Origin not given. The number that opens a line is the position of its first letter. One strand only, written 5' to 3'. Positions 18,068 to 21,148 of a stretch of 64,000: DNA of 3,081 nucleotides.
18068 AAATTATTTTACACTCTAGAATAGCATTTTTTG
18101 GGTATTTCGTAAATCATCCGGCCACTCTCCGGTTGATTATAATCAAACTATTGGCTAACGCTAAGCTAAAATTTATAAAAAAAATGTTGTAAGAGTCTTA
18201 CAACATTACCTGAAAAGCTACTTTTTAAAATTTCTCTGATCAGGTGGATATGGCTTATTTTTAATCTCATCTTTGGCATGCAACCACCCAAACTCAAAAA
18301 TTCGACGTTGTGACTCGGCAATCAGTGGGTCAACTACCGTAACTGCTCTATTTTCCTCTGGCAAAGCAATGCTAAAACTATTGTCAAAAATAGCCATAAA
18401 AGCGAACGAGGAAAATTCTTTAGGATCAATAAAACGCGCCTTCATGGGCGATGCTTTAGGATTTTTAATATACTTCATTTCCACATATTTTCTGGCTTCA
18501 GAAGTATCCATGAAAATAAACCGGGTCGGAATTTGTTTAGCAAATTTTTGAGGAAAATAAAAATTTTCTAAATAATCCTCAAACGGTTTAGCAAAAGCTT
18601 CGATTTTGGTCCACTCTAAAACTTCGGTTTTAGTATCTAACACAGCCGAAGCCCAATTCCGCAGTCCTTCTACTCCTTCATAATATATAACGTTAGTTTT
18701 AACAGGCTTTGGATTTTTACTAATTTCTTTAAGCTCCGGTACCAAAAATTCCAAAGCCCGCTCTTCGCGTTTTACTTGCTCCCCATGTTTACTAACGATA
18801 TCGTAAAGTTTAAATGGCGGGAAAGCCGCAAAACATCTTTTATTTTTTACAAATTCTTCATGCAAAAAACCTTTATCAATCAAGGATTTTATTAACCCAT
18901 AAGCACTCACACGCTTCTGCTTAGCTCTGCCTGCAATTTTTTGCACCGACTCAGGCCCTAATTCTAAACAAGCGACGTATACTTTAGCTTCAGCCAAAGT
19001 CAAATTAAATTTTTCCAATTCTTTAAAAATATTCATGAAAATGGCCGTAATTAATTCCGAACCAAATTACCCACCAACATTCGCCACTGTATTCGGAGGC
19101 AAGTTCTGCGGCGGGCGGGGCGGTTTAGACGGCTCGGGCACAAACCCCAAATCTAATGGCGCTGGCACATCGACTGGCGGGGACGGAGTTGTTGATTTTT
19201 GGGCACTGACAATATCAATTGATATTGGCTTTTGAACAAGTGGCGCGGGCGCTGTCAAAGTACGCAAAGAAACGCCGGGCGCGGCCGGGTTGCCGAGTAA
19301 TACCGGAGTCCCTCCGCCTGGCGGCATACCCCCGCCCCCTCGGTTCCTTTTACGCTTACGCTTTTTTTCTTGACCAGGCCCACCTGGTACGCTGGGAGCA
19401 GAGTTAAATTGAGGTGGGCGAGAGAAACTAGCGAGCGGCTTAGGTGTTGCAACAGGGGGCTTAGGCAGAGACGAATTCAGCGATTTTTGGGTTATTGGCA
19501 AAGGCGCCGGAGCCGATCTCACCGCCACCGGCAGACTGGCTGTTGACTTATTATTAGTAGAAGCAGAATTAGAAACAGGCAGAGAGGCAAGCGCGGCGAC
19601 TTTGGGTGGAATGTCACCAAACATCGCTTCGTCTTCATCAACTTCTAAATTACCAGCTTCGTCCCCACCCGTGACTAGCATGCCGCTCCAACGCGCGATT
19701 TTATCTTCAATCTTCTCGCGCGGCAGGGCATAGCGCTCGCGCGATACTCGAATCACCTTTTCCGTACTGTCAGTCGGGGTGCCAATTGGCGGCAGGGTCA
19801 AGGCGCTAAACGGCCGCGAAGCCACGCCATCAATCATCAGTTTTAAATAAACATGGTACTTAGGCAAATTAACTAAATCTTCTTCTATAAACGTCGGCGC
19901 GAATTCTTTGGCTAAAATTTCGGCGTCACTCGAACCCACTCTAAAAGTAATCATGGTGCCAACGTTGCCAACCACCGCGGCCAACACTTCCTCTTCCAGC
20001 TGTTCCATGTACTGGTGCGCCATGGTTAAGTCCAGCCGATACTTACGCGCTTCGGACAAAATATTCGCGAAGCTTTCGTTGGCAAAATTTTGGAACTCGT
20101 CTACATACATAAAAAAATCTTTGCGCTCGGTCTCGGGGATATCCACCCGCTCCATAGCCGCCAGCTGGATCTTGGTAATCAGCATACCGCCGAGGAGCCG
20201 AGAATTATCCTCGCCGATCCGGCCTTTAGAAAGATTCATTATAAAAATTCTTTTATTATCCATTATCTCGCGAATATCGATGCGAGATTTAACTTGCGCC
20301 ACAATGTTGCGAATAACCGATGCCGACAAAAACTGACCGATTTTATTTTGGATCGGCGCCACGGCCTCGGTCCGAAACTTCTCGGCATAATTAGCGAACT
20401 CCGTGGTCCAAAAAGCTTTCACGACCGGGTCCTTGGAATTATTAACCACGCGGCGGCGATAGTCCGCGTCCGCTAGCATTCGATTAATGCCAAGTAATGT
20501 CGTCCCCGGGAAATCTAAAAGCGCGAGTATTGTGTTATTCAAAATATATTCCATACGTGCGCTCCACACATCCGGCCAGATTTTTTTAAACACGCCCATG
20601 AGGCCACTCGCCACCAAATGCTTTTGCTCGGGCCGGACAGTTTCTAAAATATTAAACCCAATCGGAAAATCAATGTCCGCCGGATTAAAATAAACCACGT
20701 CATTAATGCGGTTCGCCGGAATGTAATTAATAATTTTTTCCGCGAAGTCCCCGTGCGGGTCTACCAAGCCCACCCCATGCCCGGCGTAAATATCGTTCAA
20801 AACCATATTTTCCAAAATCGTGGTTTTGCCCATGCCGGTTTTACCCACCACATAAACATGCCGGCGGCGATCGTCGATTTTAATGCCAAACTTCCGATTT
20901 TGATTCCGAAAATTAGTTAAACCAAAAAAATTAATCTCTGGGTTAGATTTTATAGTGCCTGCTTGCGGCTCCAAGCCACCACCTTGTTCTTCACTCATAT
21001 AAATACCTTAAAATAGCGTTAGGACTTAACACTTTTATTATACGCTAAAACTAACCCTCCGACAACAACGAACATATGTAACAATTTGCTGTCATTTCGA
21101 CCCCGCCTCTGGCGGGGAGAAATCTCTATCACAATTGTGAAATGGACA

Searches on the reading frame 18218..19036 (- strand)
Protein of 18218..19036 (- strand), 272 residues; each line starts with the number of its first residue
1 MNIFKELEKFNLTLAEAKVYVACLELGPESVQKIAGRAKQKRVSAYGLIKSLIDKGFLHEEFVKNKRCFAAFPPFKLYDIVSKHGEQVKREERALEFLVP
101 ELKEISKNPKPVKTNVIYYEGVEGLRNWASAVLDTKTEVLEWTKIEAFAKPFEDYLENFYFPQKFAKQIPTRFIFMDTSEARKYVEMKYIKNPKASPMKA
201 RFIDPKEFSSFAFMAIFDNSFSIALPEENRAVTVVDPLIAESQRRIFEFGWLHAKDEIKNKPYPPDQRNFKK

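Call 3: search_protein_families(library=pfam, proteins=[window:18218-19036:-], max_evalue=0.01)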
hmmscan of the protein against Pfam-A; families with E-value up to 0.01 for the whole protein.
window:18218-19036:- (272 aa): 1 family
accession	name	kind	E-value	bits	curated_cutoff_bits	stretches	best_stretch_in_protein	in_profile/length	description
PF01978.25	TrmB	-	1.1e-10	41.6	25.6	1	7-74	1-67/68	Sugar-specific transcriptional regulator TrmB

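Call 4: search_protein_families(library=ncbifam, proteins=[window:18218-19036:-], max_evalue=0.01)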
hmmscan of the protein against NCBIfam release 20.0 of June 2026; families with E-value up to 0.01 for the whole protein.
window:18218-19036:- (272 aa): 1 family
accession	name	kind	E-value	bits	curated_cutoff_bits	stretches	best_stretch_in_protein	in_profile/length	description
NF041141.1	tran_reg_TrmBL2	equivalog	0.00081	19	530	1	8-123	12-124/264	HTH-type transcriptional regulator TrmBL2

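Call 7: search_protein_families(library=padloc, proteins=[window:18218-19036:-], max_evalue=0.01)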
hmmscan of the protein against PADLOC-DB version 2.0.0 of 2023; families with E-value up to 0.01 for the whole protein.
window:18218-19036:- (272 aa): 0 families

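Call 34: search_solved_structures(query=window:18218-19036:-, max_evalue=1)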
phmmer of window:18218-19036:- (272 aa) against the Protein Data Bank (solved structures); distinct sequences matched with E-value up to 1: 5.
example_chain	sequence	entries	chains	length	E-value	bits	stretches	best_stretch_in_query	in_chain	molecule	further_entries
5bqt_A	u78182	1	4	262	0.0018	20.9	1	8-136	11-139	Putative HTH-type transcriptional regulator TrmBL2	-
5box_A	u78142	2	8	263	0.0018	20.9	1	8-136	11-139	Putative HTH-type transcriptional regulator TrmBL2 | TrmBL2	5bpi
5bpd_A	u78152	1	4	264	0.0018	20.9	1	8-136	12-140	TrmBL2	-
9qdr_A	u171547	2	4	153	0.079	15.5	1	6-90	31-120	MarR family transcriptional regulator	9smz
1sfx_A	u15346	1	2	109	0.76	12.3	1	3-66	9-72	Conserved hypothetical protein AF2008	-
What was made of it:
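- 18218..19036 (-): TrmB-family transcriptional regulator (272 aa), the likely regulator of the operon. The N-terminal winged-helix is recognised; the C-terminal ~190 aa are unassigned. PF01978 TrmB E 1.1e-10 (call 3) and a weak TrmBL2 match in the PDB (call 34).
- The C-terminal sugar-binding domain of TrmB is not detected (calls 3, 4, 34).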

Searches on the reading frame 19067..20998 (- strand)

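Call 3: search_protein_families(library=pfam, proteins=[window:19067-20998:-], max_evalue=0.01)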
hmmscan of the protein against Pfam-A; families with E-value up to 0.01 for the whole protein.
window:19067-20998:- (643 aa): 6 families
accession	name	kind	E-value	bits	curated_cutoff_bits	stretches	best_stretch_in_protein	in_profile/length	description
PF10412.15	TrwB_AAD_bind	-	3.2e-11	43.2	20.5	1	40-358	10-314/387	Type IV secretion-system coupling protein DNA-binding domain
PF02534.20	T4SS-DNA_transf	-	5.6e-06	25.9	20.1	1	24-336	31-346/468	Type IV secretory system Conjugative DNA transfer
PF01935.23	DUF87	-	1.9e-05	25.3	23.2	1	37-258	14-203/220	Helicase HerA, central domain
PF12696.13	TraG-D_C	-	3.3e-05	24.3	22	1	297-357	4-69/126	TraM recognition site of TraD and TraG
PF13401.12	AAA_22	-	0.0037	18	27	0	44-67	4-27/130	AAA domain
PF25199.1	nSTAND_NTPase5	-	0.0041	17.4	34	0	42-126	38-124/145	Novel STAND NTPase 5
